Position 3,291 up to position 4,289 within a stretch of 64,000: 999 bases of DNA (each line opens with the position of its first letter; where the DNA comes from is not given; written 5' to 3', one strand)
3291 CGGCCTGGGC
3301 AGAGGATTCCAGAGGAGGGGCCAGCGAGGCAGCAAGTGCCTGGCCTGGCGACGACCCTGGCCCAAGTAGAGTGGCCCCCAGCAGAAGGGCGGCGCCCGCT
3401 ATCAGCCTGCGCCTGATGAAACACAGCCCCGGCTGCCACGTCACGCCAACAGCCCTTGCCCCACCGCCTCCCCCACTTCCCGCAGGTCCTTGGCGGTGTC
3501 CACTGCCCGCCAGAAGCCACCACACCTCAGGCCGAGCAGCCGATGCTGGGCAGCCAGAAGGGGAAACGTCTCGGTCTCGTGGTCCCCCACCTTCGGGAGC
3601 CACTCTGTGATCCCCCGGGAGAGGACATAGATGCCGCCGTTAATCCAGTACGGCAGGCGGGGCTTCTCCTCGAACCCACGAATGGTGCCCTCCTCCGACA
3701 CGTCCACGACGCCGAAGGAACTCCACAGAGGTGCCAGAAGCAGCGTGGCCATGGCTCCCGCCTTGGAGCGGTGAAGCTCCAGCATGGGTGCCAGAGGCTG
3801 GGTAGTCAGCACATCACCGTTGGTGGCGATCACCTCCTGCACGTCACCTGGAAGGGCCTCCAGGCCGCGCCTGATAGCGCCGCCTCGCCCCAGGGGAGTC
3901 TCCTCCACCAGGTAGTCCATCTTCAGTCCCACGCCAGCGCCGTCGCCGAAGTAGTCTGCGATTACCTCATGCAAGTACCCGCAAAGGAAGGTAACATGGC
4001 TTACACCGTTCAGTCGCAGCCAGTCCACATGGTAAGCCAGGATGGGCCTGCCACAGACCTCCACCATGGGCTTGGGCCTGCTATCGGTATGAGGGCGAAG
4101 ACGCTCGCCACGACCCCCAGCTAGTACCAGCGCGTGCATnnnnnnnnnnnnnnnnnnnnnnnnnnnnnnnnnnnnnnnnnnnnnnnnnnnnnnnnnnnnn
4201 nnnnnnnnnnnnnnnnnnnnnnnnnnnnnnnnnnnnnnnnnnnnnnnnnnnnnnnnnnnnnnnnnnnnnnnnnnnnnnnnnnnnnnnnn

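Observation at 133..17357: Cell-surface island of about 17 kb: three giant secreted proteins with a dedicated GT-C-like glycosyltransferase and a nucleotidyltransferase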

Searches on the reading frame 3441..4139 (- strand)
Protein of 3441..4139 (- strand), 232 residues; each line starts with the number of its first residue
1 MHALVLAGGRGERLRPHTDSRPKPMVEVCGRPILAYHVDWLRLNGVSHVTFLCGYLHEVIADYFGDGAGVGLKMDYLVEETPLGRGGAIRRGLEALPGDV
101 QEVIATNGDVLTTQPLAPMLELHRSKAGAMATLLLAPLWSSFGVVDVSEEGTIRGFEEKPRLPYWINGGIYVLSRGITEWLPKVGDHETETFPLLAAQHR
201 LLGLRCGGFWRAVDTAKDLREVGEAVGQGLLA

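Call 5: search_protein_families(library=pfam, proteins=[window:3441-4139:-], max_evalue=0.01)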
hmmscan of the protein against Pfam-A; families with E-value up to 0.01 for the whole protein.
window:3441-4139:- (232 aa): 2 families
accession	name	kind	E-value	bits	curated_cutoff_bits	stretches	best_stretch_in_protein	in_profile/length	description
PF00483.29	NTP_transferase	-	3.6e-29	102.5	21.2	1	3-224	2-240/245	Nucleotidyl transferase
PF12804.13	NTP_transf_3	-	1.7e-09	38.5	27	1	3-123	1-111/160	MobA-like NTP transferase domain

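Call 6: search_protein_families(library=ncbifam, proteins=[window:3441-4139:-], max_evalue=0.01)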
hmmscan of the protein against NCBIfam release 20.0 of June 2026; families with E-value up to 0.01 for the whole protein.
window:3441-4139:- (232 aa): 31 families (the best 25 are shown)
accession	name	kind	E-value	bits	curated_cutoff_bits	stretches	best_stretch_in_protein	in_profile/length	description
NF052502.1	man1P_GTase_Rv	exception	6.6e-44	150.2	440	1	2-220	2-224/352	mannose-1-phosphate guanylyltransferase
TIGR03992.1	Arch_glmU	subfamily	5.5e-34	117.7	292.1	1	1-214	1-215/393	bifunctional sugar-1-phosphate nucleotidylyltransferase/acetyltransferase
NF045761.1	NAMPUrTaseMurU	equivalog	1e-28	100.7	250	1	1-222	1-223/226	N-acetylmuramate alpha-1-phosphate uridylyltransferase MurU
NF049965.1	GlMnHpPGnyltfHddC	equivalog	4.4e-27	95.2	300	1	1-179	1-173/221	D-glycero-D-manno-heptose 1-phosphate guanosyltransferase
TIGR02623.1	G1P_cyt_trans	equivalog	7.3e-25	87.9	300.25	2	1-65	1-65/255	glucose-1-phosphate cytidylyltransferase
NF041313.1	UDPGP_AglF_Halo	equivalog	4.6e-22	78.6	400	1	1-186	1-187/234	UTP--glucose-1-phosphate uridylyltransferase AglF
TIGR01208.1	rmlA_long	equivalog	2.2e-19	69.6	320.25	1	3-181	2-182/353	glucose-1-phosphate thymidylyltransferase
NF041173.1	Sug_nt_acttase_Thmprot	equivalog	3.6e-16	59.1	600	1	1-213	1-214/405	bifunctional sugar-1-phosphate nucleotidylyltransferase/acetyltransferase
TIGR01207.1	rmlA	equivalog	5.3e-13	48.7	360.65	1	4-178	3-180/286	glucose-1-phosphate thymidylyltransferase RfbA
NF010935.0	PRK14355.1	equivalog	3e-12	45.9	718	1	2-154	5-153/459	bifunctional UDP-N-acetylglucosamine diphosphorylase/glucosamine-1-phosphate N-acetyltransferase GlmU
TIGR01173.1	glmU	equivalog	1.6e-11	43.7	366.85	1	1-188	1-188/452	bifunctional UDP-N-acetylglucosamine diphosphorylase/glucosamine-1-phosphate N-acetyltransferase GlmU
TIGR02091.1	glgC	equivalog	4.9e-11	42.3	424.9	1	2-166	2-182/364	glucose-1-phosphate adenylyltransferase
NF045697.1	MurNAcPUrMurU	equivalog_domain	1.3e-10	41.1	370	1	4-215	1-217/229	N-acetylmuramate alpha-1-phosphate uridylyltransferase MurU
NF001947.0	PRK00725.1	subfamily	3.6e-10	39.2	470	2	3-31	19-47/426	glucose-1-phosphate adenylyltransferase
NF003670.0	PRK05293.1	equivalog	4.5e-10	39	470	2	2-73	6-78/382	glucose-1-phosphate adenylyltransferase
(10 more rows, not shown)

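Call 85: search_solved_structures(query=window:3441-4139:-, max_evalue=1e-8)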
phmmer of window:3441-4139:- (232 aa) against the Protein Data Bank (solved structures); distinct sequences matched with E-value up to 1e-8: 34.
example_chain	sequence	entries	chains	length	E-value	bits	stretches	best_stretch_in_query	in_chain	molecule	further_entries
7whr_B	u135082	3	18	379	2.9e-30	108.8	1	1-218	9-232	Nucleotidyl transferase family protein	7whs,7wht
7d72_K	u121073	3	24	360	2.6e-29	105.7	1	1-219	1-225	Mannose-1-phosphate guanyltransferase beta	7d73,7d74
8yre_D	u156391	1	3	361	2.6e-28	102.4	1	1-218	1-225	Mannose-1-phosphate guanylyltransferase 1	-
7x8j_A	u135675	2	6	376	2.9e-28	102.3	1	1-218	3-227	Mannose-1-phosphate guanylyltransferase 1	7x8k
1tzf_A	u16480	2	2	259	6.8e-23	84.7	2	85-218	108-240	Glucose-1-phosphate cytidylyltransferase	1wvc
4y7t_A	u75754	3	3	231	8.8e-20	74.5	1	1-119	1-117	Nucleotidyl transferase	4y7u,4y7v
8x7s_B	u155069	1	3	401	3.9e-19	72.4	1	1-198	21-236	UTP--glucose-1-phosphate uridylyltransferase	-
6jq8_A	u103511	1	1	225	1.2e-16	64.2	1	4-182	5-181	Putative 6-deoxy-D-mannoheptose pathway protein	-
5xhw_A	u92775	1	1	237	4.4e-16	62.4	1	4-182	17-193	Putative 6-deoxy-D-mannoheptose pathway protein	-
8hhd_A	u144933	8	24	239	1.6e-15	60.5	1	1-113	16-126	Nucleotidyl transferase | N-acetylmuramate alpha-1-phosphate uridylyltransferase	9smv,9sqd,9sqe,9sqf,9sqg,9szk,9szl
5z09_A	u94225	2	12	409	3.3e-13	53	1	1-215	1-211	Dual sugar-1-phosphate nucleotidylyltransferase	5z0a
2ggo_A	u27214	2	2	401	9.5e-13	51.4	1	1-215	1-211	401aa long hypothetical glucose-1-phosphate thymidylyltransferase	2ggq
1lvw_A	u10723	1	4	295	8.4e-12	48.4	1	2-181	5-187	glucose-1-phosphate thymidylyltransferase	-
2qkx_A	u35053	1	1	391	2.3e-11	46.9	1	3-144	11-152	Bifunctional protein glmU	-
3d8v_A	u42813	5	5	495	5e-11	45.8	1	3-144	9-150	Bifunctional protein glmU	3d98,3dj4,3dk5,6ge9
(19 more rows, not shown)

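Call 89: find_related_loci(query=window:3441-4139:-, collection=metagenome_contigs, flank=8000)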
Query window:3441-4139:- (232 aa) in metagenome_contigs; peptide patterns used: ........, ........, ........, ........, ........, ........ (x = any residue, [..] = any of these).
413 stretches matched a pattern; 120 encode a relative of the query (tblastn E <= 1e-3); the best 80 are kept; 80 distinct loci.
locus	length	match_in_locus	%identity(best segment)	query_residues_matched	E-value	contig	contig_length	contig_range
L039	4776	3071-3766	57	1-231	2e-84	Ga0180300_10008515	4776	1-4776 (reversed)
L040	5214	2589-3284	56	1-231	6e-83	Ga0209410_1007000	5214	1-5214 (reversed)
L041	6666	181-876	56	1-231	6e-83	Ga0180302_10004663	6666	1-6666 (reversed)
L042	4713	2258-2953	56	1-231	1e-82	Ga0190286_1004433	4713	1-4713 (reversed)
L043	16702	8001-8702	54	1-232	3e-81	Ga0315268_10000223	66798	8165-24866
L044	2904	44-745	53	1-232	4e-81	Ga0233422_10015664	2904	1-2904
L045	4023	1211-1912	53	1-232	4e-80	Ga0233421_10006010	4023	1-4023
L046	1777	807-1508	53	1-232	1e-83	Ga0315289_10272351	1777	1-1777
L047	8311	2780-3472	51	1-232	3e-79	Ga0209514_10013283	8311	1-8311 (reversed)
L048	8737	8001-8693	51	1-232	3e-79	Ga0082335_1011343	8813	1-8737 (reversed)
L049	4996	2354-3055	53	1-232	7e-79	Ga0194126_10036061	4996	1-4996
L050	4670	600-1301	53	1-232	1e-78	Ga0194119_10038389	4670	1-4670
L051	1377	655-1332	49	3-229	4e-80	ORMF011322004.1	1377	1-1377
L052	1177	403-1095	51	1-232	2e-80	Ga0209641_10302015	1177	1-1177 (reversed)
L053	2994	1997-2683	52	1-231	2e-75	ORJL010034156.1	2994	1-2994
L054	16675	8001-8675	49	3-229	3e-74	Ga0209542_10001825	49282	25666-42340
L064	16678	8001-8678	48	3-229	7e-72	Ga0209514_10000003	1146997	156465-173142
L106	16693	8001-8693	52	1-232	6e-75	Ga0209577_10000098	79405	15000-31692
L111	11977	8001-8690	51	1-232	2e-78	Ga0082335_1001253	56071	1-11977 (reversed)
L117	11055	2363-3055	53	1-232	2e-75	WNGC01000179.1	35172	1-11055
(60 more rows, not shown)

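Call 92: search_protein_families(library=pfam, proteins=[L043:8824-10512:+, L043:5790-7292:+, L106:8721-9698:+, L106:6808-7791:-, L111:5682-7847:+, L111:8743-9477:-, L117:3083-4060:+, L054:8765-9304:+, L054:6326-7567:-, L064:8693-9463:-], max_evalue=0.00001)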
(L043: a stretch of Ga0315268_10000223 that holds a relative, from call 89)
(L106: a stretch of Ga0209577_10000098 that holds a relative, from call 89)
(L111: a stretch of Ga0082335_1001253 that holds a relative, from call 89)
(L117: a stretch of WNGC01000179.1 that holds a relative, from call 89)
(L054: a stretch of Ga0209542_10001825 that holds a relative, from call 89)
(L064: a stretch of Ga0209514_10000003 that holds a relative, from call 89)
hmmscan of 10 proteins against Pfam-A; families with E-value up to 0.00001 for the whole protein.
L043:8824-10512:+ (562 aa): 1 family
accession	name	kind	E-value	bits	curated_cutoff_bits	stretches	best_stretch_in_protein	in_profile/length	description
PF01642.28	MM_CoA_mutase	-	2.6e-231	769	22.1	1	33-554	2-512/512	Methylmalonyl-CoA mutase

L043:5790-7292:+ (500 aa): 5 families
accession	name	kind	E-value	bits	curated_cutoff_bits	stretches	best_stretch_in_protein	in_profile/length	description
PF02786.22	CPSase_L_D2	-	3.7e-71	239.4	19.8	1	115-321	1-209/211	Carbamoyl-phosphate synthase L chain, ATP binding domain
PF00289.28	Biotin_carb_N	-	1.4e-50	170.8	25.5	1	1-110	1-110/110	Biotin carboxylase, N-terminal domain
PF02785.25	Biotin_carb_C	-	1.4e-39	135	32.4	1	335-441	1-107/108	Biotin carboxylase C-terminal domain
PF07478.18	Dala_Dala_lig_C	-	1.5e-10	41.4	24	1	143-290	28-174/204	D-ala D-ala ligase C-terminus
PF02222.28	ATP-grasp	-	3.5e-07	30.5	27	1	126-291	6-162/179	ATP-grasp domain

L106:8721-9698:+ (325 aa): 2 families
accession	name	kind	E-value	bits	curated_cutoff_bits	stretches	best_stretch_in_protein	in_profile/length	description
PF00483.29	NTP_transferase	-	8.8e-32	111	21.2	1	3-230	2-242/245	Nucleotidyl transferase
PF12804.13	NTP_transf_3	-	1.6e-10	41.8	27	1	3-106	1-97/160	MobA-like NTP transferase domain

L106:6808-7791:- (327 aa): 2 families
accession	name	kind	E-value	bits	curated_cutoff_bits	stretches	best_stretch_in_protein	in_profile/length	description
PF00288.32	GHMP_kinases_N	-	6.3e-14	52.4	22.3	1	75-155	6-87/87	GHMP kinases N terminal domain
PF08544.19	GHMP_kinases_C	-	1.4e-12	48.2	21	1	230-308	2-83/85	GHMP kinases C terminal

L111:5682-7847:+ (721 aa): 24 families
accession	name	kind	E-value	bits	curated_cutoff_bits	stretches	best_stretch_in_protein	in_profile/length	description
PF00004.35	AAA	-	2e-86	287.5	21.2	2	498-628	1-130/131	ATPase family associated with various cellular activities (AAA)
PF17862.7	AAA_lid_3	-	1e-22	79.7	27.2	2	381-412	4-35/45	AAA+ lid domain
PF02359.24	CDC48_N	-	7.5e-15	55.3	35.1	1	11-94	2-83/85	Cell division protein 48 (CDC48), N-terminal domain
PF13191.12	AAA_16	-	1.5e-13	52.1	32.6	0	495-552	24-88/167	AAA ATPase domain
PF05496.18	RuvB_N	-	2.9e-13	50.3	27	0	224-259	36-71/159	Holliday junction DNA helicase RuvB P-loop domain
PF06068.19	TIP49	-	6.2e-12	45.8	23.8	0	496-549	51-105/347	TIP49 P-loop domain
PF13401.12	AAA_22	-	1.3e-10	42.1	27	0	497-526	7-39/130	AAA domain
PF07728.20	AAA_5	-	6.3e-10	39.6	22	0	498-530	2-35/139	AAA domain (dynein-related subfamily)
PF13671.12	AAA_33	-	1.3e-09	38.9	27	0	224-272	2-48/143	AAA domain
PF07724.20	AAA_2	-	6.5e-09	36.5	27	0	224-317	6-101/166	AAA domain (Cdc48 subfamily)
PF00910.28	RNA_helicase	-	8.5e-09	36.3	21.5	0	224-257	1-34/105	RNA helicase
PF13521.12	AAA_28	-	1.6e-08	35.4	27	0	224-276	2-50/164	AAA domain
PF24883.2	NPHP3_N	-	1.7e-08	35.2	24.8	0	497-522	24-49/164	Nephrocystin 3, N-terminal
PF20720.3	nSTAND3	-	2.1e-08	34.4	27.2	0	224-263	20-62/155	Novel STAND NTPase 3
PF01695.23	IstB_IS21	-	4e-08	33.5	24.1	0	223-244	94-115/238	IstB-like ATP binding protein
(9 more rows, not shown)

L111:8743-9477:- (244 aa): 6 families
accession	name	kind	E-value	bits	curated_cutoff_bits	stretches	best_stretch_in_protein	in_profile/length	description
PF08241.18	Methyltransf_11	-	1.7e-19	70.7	21.2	1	42-132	1-94/95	Methyltransferase domain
PF13649.12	Methyltransf_25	-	1.7e-16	61.1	27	1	41-129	1-97/97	Methyltransferase domain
PF13847.12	Methyltransf_31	-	1.4e-12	47.9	27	1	38-137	4-113/145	Methyltransferase domain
PF13489.12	Methyltransf_23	-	4.2e-12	46.6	27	1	24-171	11-161/164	Methyltransferase domain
PF08242.18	Methyltransf_12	-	1.3e-08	35.8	30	1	42-131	1-98/98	Methyltransferase domain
PF07021.18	MetW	-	8.9e-06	25.9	21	0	40-147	16-121/193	Methionine biosynthesis protein MetW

L117:3083-4060:+ (325 aa): 2 families
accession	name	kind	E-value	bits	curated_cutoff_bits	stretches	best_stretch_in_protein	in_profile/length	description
PF00483.29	NTP_transferase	-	8.9e-31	107.8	21.2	1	3-230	2-242/245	Nucleotidyl transferase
PF12804.13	NTP_transf_3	-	9.4e-11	42.6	27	1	3-106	1-97/160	MobA-like NTP transferase domain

L054:8765-9304:+ (179 aa): 2 families
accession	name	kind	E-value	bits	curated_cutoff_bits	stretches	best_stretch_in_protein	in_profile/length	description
PF12850.12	Metallophos_2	-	4.7e-31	108.3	27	1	1-168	1-151/154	Calcineurin-like phosphoesterase superfamily domain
PF00149.33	Metallophos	-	1.9e-14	55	21.5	1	3-133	3-191/191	Calcineurin-like phosphoesterase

L054:6326-7567:- (413 aa): 2 families
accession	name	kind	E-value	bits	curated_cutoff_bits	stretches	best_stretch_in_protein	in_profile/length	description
PF01546.33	Peptidase_M20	-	2.8e-20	73.5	24.6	1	90-401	2-204/206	Peptidase family M20/M25/M40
PF07687.19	M20_dimer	-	2.5e-10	40.7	21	1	189-308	2-104/107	Peptidase dimerisation domain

L064:8693-9463:- (256 aa): 0 families
